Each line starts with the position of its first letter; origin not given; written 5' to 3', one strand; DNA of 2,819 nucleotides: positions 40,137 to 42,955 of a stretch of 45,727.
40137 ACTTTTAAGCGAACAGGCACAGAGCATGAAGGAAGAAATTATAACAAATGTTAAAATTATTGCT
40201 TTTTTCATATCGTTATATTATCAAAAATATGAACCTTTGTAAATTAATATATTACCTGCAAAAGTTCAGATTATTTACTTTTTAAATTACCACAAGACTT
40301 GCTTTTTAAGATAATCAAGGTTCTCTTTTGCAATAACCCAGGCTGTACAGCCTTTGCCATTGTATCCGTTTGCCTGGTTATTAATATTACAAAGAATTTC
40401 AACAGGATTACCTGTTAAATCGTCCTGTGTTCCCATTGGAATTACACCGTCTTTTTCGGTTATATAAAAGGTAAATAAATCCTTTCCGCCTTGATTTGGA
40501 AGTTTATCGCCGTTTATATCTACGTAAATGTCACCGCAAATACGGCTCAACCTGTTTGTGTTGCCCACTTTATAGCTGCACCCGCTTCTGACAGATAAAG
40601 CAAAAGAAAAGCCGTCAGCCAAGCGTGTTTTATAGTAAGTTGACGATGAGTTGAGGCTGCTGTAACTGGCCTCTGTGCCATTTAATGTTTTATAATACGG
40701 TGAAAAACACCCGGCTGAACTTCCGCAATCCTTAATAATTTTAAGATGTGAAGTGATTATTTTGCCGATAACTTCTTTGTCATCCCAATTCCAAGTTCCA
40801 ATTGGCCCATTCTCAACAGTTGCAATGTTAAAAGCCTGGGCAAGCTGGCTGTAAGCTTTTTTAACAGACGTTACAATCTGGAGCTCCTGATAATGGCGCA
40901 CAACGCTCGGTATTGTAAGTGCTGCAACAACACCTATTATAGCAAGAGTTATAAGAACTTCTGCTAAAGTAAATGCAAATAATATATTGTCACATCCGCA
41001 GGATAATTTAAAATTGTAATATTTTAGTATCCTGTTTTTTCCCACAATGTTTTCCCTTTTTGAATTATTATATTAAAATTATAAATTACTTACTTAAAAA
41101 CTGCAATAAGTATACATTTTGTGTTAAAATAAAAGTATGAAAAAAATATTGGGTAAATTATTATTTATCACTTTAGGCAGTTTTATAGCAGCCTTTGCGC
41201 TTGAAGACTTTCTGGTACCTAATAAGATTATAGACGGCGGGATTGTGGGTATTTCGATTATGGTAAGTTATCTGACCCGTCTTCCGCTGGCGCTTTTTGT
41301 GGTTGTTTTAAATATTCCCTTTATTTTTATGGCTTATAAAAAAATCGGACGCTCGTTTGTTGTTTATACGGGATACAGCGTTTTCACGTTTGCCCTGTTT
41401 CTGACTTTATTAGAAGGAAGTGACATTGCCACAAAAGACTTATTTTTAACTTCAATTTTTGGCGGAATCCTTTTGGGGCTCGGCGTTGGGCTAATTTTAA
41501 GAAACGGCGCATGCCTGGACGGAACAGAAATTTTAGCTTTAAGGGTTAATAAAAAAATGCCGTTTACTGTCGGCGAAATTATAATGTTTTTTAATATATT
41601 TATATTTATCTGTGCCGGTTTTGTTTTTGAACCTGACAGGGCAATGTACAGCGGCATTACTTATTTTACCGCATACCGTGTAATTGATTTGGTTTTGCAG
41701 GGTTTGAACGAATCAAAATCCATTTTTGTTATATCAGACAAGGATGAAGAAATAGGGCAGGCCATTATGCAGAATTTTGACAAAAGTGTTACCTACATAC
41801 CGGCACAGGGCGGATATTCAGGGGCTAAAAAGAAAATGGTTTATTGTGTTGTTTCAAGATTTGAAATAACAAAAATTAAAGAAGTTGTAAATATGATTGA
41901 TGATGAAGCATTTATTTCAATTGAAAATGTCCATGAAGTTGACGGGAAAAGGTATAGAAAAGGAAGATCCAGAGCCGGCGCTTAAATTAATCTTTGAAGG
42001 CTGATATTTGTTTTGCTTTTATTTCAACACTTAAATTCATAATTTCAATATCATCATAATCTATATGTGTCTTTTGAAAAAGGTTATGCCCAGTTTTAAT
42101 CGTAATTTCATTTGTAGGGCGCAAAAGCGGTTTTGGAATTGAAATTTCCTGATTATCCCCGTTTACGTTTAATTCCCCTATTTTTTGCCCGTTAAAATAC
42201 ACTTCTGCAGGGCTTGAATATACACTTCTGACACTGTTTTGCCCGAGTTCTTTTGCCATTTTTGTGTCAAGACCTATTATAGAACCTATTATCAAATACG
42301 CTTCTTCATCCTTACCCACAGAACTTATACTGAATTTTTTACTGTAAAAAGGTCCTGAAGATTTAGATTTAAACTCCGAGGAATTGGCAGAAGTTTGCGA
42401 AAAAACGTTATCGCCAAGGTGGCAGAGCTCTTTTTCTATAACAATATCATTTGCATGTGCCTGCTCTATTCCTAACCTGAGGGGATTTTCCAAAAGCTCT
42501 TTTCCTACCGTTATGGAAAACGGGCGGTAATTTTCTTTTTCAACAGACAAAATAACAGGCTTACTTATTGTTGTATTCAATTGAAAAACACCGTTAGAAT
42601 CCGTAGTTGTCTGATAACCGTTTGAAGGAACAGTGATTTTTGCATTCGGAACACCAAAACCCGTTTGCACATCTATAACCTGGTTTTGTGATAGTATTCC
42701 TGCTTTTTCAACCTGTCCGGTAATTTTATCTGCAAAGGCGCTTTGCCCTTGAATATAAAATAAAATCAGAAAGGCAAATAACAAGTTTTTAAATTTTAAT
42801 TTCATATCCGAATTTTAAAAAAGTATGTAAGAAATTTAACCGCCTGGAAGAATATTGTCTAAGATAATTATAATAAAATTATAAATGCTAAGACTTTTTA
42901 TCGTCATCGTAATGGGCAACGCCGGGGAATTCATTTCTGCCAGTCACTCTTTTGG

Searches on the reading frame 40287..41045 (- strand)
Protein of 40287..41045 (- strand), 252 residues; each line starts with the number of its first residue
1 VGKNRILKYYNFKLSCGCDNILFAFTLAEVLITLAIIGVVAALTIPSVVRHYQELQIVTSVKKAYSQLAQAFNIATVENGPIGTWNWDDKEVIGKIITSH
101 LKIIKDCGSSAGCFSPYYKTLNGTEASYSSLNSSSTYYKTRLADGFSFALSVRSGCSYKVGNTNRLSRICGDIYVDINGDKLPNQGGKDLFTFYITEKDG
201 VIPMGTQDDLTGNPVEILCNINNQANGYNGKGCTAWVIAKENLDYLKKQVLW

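Call 4: search_protein_families(library=pfam, proteins=[window:40287-41045:-], max_evalue=0.1)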
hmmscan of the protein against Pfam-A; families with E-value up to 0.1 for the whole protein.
window:40287-41045:- (252 aa): 2 families
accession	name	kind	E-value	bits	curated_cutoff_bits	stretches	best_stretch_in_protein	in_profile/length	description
PF07963.17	N_methyl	-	0.0061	16.5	21.2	1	24-43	6-25/27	Prokaryotic N-terminal methylation motif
PF07481.16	DUF1521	-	0.011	16.2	23.6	1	141-194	13-67/169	Domain of Unknown Function (DUF1521)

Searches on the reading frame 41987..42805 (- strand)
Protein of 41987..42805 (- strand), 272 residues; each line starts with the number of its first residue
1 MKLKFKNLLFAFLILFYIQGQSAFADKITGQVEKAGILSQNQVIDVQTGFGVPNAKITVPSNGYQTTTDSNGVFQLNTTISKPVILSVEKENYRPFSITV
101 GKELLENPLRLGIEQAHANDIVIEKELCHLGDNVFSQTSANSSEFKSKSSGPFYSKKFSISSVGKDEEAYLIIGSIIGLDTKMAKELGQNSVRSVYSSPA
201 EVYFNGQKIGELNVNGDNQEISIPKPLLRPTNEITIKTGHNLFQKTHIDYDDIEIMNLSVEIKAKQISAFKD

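Call 78: search_protein_families(library=pfam, proteins=[window:41987-42805:-], max_evalue=0.001)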
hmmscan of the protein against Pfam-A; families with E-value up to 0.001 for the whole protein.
window:41987-42805:- (272 aa): 2 families
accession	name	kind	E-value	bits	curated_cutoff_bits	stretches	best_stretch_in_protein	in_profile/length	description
PF13715.12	CarbopepD_reg_2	-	5.4e-07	30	32.2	1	42-103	4-67/88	CarboxypepD_reg-like domain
PF13620.12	CarboxypepD_reg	-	1e-05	26.2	32.3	1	42-99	5-65/82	Carboxypeptidase regulatory-like domain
